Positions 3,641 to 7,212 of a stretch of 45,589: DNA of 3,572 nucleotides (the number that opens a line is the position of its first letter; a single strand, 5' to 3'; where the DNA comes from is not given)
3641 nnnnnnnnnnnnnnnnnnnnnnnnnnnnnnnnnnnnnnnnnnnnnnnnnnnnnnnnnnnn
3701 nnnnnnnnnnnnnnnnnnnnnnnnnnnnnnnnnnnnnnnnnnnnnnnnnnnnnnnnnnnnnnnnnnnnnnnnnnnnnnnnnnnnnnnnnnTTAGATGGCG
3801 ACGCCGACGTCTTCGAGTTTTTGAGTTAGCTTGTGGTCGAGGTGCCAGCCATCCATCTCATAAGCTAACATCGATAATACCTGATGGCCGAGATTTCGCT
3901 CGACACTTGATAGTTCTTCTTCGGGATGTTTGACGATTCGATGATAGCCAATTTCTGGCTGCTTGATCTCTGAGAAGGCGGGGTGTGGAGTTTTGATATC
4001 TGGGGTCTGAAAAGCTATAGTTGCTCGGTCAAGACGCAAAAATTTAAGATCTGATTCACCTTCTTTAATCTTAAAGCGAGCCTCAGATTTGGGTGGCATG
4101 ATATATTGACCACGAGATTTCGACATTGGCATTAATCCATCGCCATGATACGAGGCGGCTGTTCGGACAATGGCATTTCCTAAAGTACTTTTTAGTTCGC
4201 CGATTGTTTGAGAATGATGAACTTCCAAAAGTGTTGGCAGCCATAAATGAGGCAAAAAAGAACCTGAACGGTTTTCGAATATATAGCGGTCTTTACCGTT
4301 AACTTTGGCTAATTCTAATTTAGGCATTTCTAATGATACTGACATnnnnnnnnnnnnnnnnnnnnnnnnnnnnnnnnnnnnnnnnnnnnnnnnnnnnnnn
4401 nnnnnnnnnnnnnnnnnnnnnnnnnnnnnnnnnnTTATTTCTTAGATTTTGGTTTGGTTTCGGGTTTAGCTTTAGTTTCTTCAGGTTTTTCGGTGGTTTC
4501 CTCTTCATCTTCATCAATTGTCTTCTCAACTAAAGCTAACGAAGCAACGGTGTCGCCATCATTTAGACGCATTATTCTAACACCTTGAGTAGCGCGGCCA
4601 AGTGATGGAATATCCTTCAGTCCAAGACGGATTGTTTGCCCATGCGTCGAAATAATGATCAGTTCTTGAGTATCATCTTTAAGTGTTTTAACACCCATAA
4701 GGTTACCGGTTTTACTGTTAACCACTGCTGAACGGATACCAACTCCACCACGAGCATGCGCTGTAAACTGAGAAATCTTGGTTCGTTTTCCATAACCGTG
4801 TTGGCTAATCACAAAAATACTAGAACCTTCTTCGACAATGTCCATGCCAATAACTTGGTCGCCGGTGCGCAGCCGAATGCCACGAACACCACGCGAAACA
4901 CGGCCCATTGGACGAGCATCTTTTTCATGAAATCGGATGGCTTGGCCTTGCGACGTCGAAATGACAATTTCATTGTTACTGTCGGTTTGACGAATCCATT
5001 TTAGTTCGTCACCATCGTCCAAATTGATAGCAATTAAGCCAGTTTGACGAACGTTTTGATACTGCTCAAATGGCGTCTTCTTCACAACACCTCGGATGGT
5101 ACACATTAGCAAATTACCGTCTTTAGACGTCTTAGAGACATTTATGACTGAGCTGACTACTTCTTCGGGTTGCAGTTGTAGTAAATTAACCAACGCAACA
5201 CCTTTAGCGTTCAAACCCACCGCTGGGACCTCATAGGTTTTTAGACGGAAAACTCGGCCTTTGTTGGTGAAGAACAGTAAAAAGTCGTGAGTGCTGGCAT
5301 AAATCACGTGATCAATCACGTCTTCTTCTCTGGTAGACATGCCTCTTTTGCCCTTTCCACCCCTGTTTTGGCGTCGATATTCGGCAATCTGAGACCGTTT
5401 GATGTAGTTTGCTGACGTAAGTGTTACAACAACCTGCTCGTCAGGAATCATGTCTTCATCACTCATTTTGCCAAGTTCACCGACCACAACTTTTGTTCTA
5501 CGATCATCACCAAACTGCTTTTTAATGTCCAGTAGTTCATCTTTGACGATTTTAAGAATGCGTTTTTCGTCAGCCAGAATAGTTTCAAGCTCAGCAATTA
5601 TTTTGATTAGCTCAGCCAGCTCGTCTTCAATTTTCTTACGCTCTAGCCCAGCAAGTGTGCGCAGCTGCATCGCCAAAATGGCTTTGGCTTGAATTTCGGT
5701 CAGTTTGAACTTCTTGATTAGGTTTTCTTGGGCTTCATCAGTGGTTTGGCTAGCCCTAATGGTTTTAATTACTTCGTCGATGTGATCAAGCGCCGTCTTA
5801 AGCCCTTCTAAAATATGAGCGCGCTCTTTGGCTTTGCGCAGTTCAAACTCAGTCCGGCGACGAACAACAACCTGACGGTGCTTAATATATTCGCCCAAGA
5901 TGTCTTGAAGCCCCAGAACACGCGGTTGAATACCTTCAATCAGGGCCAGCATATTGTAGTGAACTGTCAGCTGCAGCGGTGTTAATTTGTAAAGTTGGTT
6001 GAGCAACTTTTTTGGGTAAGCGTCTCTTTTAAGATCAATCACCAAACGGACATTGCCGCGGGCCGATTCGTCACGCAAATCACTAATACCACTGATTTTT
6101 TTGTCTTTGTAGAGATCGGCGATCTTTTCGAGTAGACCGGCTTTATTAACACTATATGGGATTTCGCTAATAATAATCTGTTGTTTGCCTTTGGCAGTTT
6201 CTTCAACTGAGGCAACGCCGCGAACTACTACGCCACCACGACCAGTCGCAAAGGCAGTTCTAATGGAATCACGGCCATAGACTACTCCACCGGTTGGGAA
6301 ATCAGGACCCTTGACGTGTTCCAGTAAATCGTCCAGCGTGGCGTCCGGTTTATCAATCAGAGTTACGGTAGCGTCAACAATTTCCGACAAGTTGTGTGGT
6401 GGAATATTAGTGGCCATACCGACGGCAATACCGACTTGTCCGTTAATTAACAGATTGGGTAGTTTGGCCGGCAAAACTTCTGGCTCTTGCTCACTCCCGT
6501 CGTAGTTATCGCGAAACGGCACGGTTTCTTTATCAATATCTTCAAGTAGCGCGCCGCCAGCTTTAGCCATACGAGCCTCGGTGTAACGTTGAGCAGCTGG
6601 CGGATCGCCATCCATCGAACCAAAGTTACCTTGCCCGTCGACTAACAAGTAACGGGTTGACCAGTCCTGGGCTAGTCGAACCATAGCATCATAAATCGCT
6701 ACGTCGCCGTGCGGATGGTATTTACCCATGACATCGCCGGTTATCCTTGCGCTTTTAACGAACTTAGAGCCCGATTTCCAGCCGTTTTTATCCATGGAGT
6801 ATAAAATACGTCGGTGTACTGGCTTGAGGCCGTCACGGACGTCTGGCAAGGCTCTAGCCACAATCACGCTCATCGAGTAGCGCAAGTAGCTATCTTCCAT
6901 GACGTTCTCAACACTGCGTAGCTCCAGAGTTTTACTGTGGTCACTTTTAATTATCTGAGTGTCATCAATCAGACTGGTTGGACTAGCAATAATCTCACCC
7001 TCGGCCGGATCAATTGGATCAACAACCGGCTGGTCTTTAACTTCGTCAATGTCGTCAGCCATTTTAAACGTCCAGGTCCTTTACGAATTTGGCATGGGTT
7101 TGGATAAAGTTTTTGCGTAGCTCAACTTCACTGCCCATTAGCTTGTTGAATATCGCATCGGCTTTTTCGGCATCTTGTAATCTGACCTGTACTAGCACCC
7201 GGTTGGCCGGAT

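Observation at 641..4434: Seven-gene orphan array between the rRNA promoter and gyrA, built from promoter-ORF modules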

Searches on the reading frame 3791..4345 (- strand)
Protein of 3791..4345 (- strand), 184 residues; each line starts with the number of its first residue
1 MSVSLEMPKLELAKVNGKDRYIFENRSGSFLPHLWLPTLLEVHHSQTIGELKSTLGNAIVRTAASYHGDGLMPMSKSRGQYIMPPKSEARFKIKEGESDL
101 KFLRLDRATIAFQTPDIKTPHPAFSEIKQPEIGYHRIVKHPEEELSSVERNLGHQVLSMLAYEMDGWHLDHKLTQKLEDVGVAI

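Call 4: search_protein_families(library=pfam, proteins=[window:3791-4345:-], max_evalue=1)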
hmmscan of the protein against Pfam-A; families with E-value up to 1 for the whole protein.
window:3791-4345:- (184 aa): 1 family
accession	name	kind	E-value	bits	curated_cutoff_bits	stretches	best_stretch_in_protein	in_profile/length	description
PF17522.7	DUF5446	-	0.21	12.1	26.2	1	137-164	13-39/72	Family of unknown function (DUF5446)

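Call 5: search_protein_families(library=phrogs, proteins=[window:3791-4345:-], max_evalue=1)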
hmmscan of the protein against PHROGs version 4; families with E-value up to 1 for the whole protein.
window:3791-4345:- (184 aa): 0 families

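Call 6: search_protein_families(library=ncbifam, proteins=[window:3791-4345:-], max_evalue=1)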
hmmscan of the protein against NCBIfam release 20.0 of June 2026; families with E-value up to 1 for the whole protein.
window:3791-4345:- (184 aa): 1 family
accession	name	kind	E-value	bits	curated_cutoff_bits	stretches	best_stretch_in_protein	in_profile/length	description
NF010469.0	PRK13894.1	subfamily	0.2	11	508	1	34-70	47-81/320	conjugal transfer ATPase TrbB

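Call 7: search_protein_families(library=padloc, proteins=[window:3791-4345:-], max_evalue=1)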
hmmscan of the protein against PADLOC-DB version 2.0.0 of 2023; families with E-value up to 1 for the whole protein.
window:3791-4345:- (184 aa): 0 families

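Call 77: predict_structure(alignment_id=A3)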
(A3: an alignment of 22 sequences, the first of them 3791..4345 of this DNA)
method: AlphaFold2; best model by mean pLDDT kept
length: 184 residues; sequences in the alignment: 22
mean_pLDDT: 94.5   pTM: 0.90
mean pLDDT of the five models: 94.5, 94.2, 93.5, 93.2, 92.8
residues with pLDDT >= 90: 160; 70-90: 20; 50-70: 3; < 50: 1
segments of 3 or more residues with pLDDT < 50: none
pLDDT, mean of each block of 10 residues (from residue 1): 76 97 93 95 98 98 93 98 95 97 98 90 95 97 98 97 91 95 95
secondary structure, 60 per line:
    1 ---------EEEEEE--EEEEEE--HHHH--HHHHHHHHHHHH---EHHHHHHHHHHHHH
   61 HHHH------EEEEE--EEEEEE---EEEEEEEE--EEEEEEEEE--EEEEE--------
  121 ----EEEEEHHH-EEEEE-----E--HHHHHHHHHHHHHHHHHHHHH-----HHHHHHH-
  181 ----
elements in order: E10-15 E18-23 H26-29 H32-43 H48-64 E71-75 E78-83 E87-94 E97-105 E108-112 E125-129 E134-138 H147-167 H173-179

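Call 79: fold_search(model_id=the predicted structure, library=pdb)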
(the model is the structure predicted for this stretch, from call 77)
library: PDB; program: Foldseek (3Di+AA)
matches with E <= 10: 438; with E <= 0.001: 0
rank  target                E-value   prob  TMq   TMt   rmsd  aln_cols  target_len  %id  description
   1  8pjv                  1.9e-01  0.44  0.17  0.11  11.6        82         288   17  Crystal structure of the computationally designed SAKe6DR protein (released 2024-07-10)
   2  6bao_A                2.6e-01  0.11  0.24  0.11  17.9       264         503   11  Stigmatella aurantiaca phytochrome photosensory core module, wild type (released 2018-09-19)
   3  7ona                  3.7e-01  0.23  0.16  0.11  12.1        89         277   12  Crystal structure of the computationally designed SAKe6AC protein (released 2022-12-14)
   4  4g6t_A                3.7e-01  0.11  0.19  0.24  14.1       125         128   14  Structure of the HopA1-SchA Chaperone-Effector Complex (released 2013-06-05)
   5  7bc4_B                4.4e-01  0.09  0.21  0.03  14.6       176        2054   13  Cryo-EM structure of fatty acid synthase (FAS) from Pichia pastoris (released 2021-05-19)
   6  7ong                  4.6e-01  0.21  0.17  0.11  12.7        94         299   14  Crystal structure of the computationally designed SAKe6BE-L1 protein (released 2022-12-14)
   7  9i2c_A                4.6e-01  0.16  0.15  0.07  13.1        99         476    6  Cryo-EM structure of KBTBD4 WT-HDAC2-CoREST1 2:1:1 complex mediated by molecular glue UM171 (released 2025-04-09)
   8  3kxy_B                4.6e-01  0.09  0.19  0.23  12.8       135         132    8  Crystal Structure of the ExsC-ExsE Complex (released 2010-06-30)
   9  6xb5_A                4.9e-01  0.04  0.12  0.11  15.2       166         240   11  Structure of Trichoplusia ni poxin in post-reactive state with Gp[2'-5']Ap[3'] (released 2020-11-25)
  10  8p7a_A                5.2e-01  0.03  0.11  0.07  14.9       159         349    9  Crystal structure of the ORD domain of human ORP8 (released 2023-08-23)
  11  9jry_B                5.9e-01  0.08  0.25  0.11  18.6       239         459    9  Crystal structure of FiDCB, a dual-cysteine cyanobacterial phytochrome of Fischerella sp. PCC 9605 (released 2025-01-22)
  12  4jn4_A                6.6e-01  0.06  0.16  0.07  22.6       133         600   12  Allosteric opening of the polypeptide-binding site when an Hsp70 binds ATP (released 2013-05-29)
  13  3kxy_D                7.0e-01  0.08  0.19  0.24  13.2       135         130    7  Crystal Structure of the ExsC-ExsE Complex (released 2010-06-30)
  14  3n72_B                7.0e-01  0.03  0.12  0.14  17.1       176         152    7  Crystal Structure of Aha-1 from plasmodium falciparum, PFC0270w (released 2010-07-21)
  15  6ln0                  7.0e-01  0.02  0.11  0.07  17.9       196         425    7  Crystal structure of three main domains of nonstructural protein 3 from Coronavirus (released 2021-05-05)
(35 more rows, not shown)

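Call 81: fold_search(model_id=the predicted structure, library=viral)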
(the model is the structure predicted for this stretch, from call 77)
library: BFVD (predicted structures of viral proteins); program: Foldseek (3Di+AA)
matches with E <= 10: 615; with E <= 0.001: 0
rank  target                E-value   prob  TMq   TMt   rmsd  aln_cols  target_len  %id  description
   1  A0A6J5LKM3            7.4e-02  0.41  0.24  0.11  13.9       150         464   11  Uncharacterized protein [uncultured Caudovirales phage]
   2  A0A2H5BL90            7.4e-02  0.11  0.20  0.09  19.9       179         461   12  Uncharacterized protein [Erwinia phage vB_EamM_Mortimer]
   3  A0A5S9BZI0            8.3e-02  0.09  0.15  0.12  21.3       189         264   12  Uncharacterized protein [Tenacibaculum phage PTm5]
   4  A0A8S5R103            1.3e-01  0.23  0.20  0.30  15.2       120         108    8  Uncharacterized protein [Myoviridae sp. ct78050]
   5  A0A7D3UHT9            1.5e-01  0.11  0.21  0.10  19.9       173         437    9  (no name in the UniProt tables at hand)
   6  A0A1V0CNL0            1.9e-01  0.20  0.20  0.19  12.2       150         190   10  (no name in the UniProt tables at hand)
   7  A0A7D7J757            2.9e-01  0.12  0.15  0.15  14.2        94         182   14  (no name in the UniProt tables at hand)
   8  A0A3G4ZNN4            2.9e-01  0.09  0.15  0.11  16.0       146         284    8  Uncharacterized protein [Terrestrivirus sp.]
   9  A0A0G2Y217            2.9e-01  0.06  0.16  0.08  17.9       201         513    9  BTB/POZ domain-containing protein [Acanthamoeba polyphaga mimivirus Kroon]
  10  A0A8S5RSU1            3.2e-01  0.12  0.13  0.26  14.0        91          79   10  Uncharacterized protein [Siphoviridae sp. ct3Mm15]
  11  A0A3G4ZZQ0            3.2e-01  0.12  0.15  0.09  14.4       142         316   11  Uncharacterized protein [Harvfovirus sp.]
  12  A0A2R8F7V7            3.6e-01  0.30  0.18  0.12  12.4        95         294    8  CPXV013 protein [Cowpox virus]
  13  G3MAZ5                3.6e-01  0.04  0.11  0.14  16.0       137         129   14  Gp615 [Bacillus phage G]
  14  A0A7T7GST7            3.8e-01  0.05  0.18  0.16  18.7       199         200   11  (no name in the UniProt tables at hand)
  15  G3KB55                4.1e-01  0.06  0.13  0.13  14.5       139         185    6  (no name in the UniProt tables at hand)
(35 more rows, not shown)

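Call 90: search_solved_structures(query=A3, max_evalue=1)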
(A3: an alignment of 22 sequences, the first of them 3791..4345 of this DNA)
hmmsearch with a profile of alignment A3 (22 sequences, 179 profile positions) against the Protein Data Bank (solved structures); distinct sequences matched with E-value up to 1: 1.
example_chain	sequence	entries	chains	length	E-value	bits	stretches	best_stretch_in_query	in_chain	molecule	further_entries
9m2i_A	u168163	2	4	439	0.94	12.2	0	53-156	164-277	NADP-dependent malic enzyme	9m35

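Call 94: search_protein_families(library=pfam, alignment_id=A3, max_evalue=0.05)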
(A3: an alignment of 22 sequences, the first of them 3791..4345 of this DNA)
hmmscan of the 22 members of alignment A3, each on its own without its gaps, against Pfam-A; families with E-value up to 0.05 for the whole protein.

A. member 1, window:3791-4345:- (184 aa): 0 families

B. families by the number of members that match (of 22 scanned): 1 family
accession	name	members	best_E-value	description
PF16106.10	DUF4824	1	0.031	Domain of unknown function (DUF4824)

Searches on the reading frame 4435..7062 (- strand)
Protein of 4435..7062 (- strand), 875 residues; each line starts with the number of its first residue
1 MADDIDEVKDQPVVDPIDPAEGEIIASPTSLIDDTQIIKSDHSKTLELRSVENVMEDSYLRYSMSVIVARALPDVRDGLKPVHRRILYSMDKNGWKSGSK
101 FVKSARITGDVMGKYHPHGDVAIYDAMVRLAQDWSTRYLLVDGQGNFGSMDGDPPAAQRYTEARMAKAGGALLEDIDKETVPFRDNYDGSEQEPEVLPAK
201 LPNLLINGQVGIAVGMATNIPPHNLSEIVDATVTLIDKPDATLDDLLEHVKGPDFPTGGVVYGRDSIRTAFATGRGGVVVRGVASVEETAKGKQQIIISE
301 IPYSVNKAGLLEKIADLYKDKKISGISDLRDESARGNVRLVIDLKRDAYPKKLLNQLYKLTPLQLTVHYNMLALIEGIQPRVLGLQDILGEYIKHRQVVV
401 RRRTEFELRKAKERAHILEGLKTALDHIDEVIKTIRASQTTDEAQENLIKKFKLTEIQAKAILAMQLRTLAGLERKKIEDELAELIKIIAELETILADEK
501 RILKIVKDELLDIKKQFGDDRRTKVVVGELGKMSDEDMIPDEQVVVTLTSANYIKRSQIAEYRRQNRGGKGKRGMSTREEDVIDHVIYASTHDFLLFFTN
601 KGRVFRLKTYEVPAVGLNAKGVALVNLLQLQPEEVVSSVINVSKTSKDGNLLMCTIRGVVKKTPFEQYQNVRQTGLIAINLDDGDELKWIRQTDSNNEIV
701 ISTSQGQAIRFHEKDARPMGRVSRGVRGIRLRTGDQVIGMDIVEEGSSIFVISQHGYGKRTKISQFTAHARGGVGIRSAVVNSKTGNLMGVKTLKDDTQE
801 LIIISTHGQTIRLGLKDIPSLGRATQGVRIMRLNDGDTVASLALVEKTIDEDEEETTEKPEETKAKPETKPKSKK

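Call 8: find_related_loci(query=window:4435-7062:-, collection=genome_contigs, flank=10000)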
Query window:4435-7062:- (875 aa) in genome_contigs; peptide patterns used: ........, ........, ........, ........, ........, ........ (x = any residue, [..] = any of these).
600 stretches matched a pattern (row limit reached: there are more); 599 encode a relative of the query (tblastn E <= 1e-3); the best 80 are kept; 80 distinct loci.
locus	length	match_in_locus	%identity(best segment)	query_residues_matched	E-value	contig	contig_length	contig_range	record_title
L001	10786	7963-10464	82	5-847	0e+0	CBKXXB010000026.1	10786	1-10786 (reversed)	MAG TPA_asm: uncultured bacterium isolate SRR29175778_binner123_Refined_11 genome assembly, contig: ERZ27337285.544, who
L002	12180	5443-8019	81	18-873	0e+0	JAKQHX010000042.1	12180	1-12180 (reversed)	MAG: bacterium isolate USDE_metabat.59 k141_707608, whole genome shotgun sequence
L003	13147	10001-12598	78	3-875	0e+0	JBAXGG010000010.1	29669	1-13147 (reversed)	MAG: Candidatus Saccharibacteria bacterium isolate ELA291 MAG291_10, whole genome shotgun sequence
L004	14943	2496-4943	81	33-847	0e+0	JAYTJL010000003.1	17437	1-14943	MAG: Candidatus Saccharibacteria bacterium isolate GFS_2951 GFS_2951_2, whole genome shotgun sequence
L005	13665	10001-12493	82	18-847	0e+0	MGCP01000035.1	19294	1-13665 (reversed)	MAG: Candidatus Saccharibacteria bacterium RIFCSPHIGHO2_02_FULL_47_12 rifcsphigho2_02_scaffold_4679, whole genome shotgu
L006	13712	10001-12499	78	41-871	0e+0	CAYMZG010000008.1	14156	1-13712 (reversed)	MAG TPA_asm: uncultured Candidatus Saccharibacteria bacterium isolate SRP298887_co1_121 genome assembly, contig: NODE_43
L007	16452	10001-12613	78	14-874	0e+0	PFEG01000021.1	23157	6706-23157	MAG: Candidatus Saccharibacteria bacterium CG10_big_fil_rev_8_21_14_0_10_47_8 CG10_8_21_14_0.10_scaffold_4291_c, whole g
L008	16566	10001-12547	78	5-847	0e+0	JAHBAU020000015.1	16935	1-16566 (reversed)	MAG: Candidatus Saccharibacteria bacterium isolate AQU-11 c_000000099805, whole genome shotgun sequence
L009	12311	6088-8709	75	3-871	0e+0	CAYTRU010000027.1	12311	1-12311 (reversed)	MAG TPA_asm: uncultured Candidatus Saccharibacteria bacterium isolate SRP200132_co1_594 genome assembly, contig: NODE_91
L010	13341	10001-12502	77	1-848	0e+0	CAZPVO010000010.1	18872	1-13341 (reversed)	MAG TPA_asm: uncultured Candidatus Saccharibacteria bacterium isolate SRP200132_co1_123 genome assembly, contig: NODE_50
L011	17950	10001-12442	80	34-845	0e+0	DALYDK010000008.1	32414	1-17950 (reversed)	MAG TPA_asm: Candidatus Saccharibacteria bacterium isolate CTOTU14225 NODE_282_length_32414_cov_10.621929, whole genome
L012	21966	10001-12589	74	1-867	0e+0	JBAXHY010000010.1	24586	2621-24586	MAG: bacterium isolate ELA335 MAG335_10, whole genome shotgun sequence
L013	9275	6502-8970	77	42-863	0e+0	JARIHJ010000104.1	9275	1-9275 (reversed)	MAG: Candidatus Saccharibacteria bacterium isolate CullarsAll.DT.35 k141_707790, whole genome shotgun sequence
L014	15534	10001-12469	77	37-858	0e+0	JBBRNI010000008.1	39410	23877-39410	MAG: Candidatus Saccharimonadales bacterium isolate La1_metabat2.151 LA1C_B2.151_k141_1278188L_39410_cov_13.9888, whole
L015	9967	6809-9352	75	21-866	0e+0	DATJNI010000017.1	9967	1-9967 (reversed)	MAG TPA_asm: Candidatus Sulfotelmatobacter sp. isolate SMAG_U14857 k141_5064494, whole genome shotgun sequence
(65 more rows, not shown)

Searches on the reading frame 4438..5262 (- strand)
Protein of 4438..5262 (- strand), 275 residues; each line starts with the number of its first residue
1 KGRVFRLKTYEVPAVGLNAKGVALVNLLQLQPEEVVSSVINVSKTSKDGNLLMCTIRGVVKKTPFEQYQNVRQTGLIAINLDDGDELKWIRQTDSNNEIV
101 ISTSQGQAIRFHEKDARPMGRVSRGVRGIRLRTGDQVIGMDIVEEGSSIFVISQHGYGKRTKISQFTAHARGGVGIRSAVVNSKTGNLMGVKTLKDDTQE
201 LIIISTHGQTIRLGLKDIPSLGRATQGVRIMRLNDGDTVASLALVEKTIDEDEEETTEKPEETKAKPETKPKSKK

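Call 97: find_related_loci(query=window:4438-5262:-, collection=metagenome_contigs, flank=10000)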
Query window:4438-5262:- (275 aa) in metagenome_contigs; peptide patterns used: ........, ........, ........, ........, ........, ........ (x = any residue, [..] = any of these).
533 stretches matched a pattern; 342 encode a relative of the query (tblastn E <= 1e-3); the best 80 are kept; 80 distinct loci.
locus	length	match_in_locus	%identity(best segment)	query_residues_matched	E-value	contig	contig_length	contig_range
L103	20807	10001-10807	83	1-269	2e-150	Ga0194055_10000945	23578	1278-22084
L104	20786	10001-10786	83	1-263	1e-146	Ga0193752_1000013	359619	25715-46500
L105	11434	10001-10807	82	1-271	2e-145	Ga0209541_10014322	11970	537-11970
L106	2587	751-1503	86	1-250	3e-153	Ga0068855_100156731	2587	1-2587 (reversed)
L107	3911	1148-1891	87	1-247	7e-149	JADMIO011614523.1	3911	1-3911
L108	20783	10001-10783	81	1-263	1e-144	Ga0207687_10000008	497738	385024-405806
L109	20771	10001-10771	84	1-255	3e-144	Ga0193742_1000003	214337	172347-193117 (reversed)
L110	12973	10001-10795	81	1-265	1e-143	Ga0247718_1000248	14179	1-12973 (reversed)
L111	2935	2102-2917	81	1-274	7e-151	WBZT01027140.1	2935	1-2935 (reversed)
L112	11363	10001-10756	83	1-252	4e-143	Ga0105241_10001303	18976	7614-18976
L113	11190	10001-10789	82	1-259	4e-143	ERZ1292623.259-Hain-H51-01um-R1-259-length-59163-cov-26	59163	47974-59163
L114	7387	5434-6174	88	1-247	7e-143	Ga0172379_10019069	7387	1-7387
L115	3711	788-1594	79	1-269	4e-147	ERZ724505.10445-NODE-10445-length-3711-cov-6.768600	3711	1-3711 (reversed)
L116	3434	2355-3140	81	1-265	6e-148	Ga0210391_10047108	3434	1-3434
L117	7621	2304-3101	81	1-267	1e-142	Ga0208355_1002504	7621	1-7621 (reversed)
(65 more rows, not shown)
